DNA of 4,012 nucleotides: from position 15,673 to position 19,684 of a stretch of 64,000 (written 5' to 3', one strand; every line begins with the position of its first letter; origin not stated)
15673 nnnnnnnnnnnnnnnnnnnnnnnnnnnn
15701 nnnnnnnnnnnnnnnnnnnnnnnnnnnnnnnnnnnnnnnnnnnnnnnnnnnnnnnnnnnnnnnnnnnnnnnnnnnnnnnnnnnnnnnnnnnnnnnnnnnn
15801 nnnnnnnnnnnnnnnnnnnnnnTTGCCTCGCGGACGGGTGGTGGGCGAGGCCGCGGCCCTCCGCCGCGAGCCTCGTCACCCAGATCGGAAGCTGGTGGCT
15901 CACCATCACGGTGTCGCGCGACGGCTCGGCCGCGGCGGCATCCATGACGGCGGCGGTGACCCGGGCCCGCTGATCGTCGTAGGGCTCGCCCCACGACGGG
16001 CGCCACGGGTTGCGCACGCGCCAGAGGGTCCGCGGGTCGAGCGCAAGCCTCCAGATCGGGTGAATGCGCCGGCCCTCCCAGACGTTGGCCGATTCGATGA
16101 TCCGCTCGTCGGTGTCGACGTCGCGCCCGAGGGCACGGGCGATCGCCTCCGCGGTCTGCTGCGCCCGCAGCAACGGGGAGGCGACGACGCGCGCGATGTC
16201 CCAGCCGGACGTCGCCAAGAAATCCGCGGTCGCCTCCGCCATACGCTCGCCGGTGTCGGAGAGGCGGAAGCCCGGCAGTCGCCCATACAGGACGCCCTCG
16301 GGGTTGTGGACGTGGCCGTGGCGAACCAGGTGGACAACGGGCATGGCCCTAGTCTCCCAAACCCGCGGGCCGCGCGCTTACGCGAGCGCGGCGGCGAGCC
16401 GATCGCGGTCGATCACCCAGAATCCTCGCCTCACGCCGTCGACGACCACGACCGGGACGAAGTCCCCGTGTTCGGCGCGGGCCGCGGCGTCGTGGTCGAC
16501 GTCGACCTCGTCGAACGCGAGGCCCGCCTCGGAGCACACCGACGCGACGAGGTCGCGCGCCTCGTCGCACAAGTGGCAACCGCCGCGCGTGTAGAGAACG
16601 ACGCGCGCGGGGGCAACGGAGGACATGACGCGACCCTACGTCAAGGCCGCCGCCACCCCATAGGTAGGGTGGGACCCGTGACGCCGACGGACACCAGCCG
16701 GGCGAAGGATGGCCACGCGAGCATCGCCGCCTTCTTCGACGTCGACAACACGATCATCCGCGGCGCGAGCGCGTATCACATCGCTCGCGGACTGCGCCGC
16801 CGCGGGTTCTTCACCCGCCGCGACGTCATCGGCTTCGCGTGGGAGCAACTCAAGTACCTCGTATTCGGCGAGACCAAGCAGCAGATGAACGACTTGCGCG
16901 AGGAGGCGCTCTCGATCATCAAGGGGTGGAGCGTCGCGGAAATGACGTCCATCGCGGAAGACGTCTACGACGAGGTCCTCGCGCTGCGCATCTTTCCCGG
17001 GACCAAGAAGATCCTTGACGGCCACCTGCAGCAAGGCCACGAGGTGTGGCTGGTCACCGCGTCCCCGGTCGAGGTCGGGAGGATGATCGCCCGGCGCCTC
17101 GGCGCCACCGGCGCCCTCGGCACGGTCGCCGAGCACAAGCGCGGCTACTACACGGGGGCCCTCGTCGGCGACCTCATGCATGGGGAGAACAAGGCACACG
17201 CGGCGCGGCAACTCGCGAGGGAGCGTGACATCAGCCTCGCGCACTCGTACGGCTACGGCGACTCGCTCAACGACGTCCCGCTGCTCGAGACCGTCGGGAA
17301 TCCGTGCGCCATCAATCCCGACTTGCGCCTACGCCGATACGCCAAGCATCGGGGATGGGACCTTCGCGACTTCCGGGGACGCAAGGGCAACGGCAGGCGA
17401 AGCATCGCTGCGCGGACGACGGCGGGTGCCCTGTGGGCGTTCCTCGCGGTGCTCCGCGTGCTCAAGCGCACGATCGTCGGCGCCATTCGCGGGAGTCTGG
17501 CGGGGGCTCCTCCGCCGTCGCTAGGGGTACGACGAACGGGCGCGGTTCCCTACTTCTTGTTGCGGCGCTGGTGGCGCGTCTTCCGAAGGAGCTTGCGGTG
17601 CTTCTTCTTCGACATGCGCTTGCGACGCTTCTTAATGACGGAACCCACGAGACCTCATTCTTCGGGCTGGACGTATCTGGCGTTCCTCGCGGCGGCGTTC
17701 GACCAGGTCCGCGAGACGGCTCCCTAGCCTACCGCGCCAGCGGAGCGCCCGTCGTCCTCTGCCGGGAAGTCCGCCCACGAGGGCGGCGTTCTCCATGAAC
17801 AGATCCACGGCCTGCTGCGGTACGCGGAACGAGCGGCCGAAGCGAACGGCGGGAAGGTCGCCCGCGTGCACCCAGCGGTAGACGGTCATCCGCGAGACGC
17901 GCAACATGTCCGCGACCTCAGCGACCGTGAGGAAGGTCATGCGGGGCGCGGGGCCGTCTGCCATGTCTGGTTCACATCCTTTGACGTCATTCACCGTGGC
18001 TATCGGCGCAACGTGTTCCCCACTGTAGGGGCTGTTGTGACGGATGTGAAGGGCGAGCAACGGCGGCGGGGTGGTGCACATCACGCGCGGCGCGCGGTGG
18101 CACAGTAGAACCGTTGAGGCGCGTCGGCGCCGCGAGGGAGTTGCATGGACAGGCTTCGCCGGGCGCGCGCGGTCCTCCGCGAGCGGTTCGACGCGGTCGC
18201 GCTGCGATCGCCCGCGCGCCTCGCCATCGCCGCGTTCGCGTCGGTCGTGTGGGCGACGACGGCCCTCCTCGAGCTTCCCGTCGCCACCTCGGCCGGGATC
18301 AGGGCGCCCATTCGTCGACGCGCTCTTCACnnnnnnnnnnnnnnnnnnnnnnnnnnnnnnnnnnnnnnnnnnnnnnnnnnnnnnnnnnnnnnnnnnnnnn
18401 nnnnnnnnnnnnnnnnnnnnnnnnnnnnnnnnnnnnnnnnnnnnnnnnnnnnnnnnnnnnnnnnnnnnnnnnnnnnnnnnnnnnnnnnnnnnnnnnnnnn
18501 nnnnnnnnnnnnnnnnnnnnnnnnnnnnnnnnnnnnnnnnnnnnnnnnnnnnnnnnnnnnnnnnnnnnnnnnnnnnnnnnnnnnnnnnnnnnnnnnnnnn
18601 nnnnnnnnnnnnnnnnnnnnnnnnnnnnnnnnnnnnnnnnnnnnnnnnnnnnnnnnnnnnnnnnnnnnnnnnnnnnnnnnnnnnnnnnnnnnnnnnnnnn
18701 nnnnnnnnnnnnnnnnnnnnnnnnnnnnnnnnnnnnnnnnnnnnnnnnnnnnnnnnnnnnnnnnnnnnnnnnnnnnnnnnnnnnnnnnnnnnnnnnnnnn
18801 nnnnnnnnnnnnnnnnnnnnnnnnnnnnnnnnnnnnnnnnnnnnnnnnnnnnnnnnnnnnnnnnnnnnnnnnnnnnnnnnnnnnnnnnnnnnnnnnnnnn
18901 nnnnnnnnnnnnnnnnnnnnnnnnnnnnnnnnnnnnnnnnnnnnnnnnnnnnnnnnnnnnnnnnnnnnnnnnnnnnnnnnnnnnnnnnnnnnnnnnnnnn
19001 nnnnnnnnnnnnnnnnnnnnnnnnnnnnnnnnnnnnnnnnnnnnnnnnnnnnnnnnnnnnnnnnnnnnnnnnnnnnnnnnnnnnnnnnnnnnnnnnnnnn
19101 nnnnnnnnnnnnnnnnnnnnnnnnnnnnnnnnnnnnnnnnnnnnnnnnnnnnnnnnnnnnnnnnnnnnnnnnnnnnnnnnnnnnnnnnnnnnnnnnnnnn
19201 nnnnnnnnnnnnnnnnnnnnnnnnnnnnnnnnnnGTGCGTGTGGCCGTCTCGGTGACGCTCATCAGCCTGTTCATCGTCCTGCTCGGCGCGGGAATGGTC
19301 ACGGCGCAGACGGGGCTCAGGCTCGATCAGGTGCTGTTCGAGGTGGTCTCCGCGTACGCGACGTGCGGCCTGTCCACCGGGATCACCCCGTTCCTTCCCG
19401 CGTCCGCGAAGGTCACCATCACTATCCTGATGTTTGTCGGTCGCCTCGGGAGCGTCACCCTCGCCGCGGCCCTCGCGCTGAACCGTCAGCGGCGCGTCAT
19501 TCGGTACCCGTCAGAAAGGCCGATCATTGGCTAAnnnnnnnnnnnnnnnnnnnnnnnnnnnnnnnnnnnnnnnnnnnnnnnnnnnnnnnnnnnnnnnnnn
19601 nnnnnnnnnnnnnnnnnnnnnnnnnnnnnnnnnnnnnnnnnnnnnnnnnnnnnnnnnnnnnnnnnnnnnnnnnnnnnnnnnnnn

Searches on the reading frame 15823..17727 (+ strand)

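Call 30: search_protein_families(library=pfam, proteins=[window:15823-17727:+], max_evalue=0.001)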
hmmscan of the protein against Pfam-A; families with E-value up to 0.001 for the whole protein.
window:15823-17727:+ (634 aa): 3 families
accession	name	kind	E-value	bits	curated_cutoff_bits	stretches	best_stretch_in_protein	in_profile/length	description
PF12710.13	HAD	-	1.6e-30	107.4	27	1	303-489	1-189/189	haloacid dehalogenase-like hydrolase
PF00702.32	Hydrolase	-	5e-07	30.7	26.4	1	302-492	3-191/191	haloacid dehalogenase-like hydrolase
PF08282.18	Hydrolase_3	-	9.7e-06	25.9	20.9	1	454-497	185-228/255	haloacid dehalogenase-like hydrolase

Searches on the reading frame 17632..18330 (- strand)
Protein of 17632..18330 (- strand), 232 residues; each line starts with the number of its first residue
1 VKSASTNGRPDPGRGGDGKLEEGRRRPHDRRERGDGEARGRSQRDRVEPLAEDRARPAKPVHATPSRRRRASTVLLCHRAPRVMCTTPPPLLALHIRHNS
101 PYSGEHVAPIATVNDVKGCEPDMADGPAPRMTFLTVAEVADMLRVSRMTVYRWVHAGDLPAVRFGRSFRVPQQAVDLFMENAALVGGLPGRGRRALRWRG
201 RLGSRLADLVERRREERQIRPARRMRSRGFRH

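Call 31: search_protein_families(library=pfam, proteins=[window:17632-18330:-], max_evalue=0.001)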
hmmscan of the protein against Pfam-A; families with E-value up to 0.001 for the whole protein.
window:17632-18330:- (232 aa): 3 families
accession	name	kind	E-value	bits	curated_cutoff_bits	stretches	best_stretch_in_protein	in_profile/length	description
PF12728.13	HTH_17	-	6.4e-17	62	27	1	133-181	1-49/51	Helix-turn-helix domain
PF13384.12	HTH_23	-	5.1e-07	29.8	24.6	1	134-156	18-40/50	Homeodomain-like domain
PF21531.3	Rv2175c_wHTH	-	7.1e-05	23.1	27.1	1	128-172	10-54/57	DNA-binding protein Rv2175c, wHTH domain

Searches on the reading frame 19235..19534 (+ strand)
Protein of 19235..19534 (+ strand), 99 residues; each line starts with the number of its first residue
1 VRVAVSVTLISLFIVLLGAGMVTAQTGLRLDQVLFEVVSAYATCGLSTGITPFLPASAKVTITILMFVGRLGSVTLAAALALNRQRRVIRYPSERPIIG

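Call 31: search_protein_families(library=pfam, proteins=[window:19235-19534:+], max_evalue=0.001)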
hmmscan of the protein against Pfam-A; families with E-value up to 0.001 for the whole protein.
window:19235-19534:+ (99 aa): 1 family
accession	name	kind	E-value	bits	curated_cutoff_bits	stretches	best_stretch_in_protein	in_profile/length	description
PF02386.22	TrkH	-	1.1e-11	44.3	27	1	12-81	414-491/502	Cation transport protein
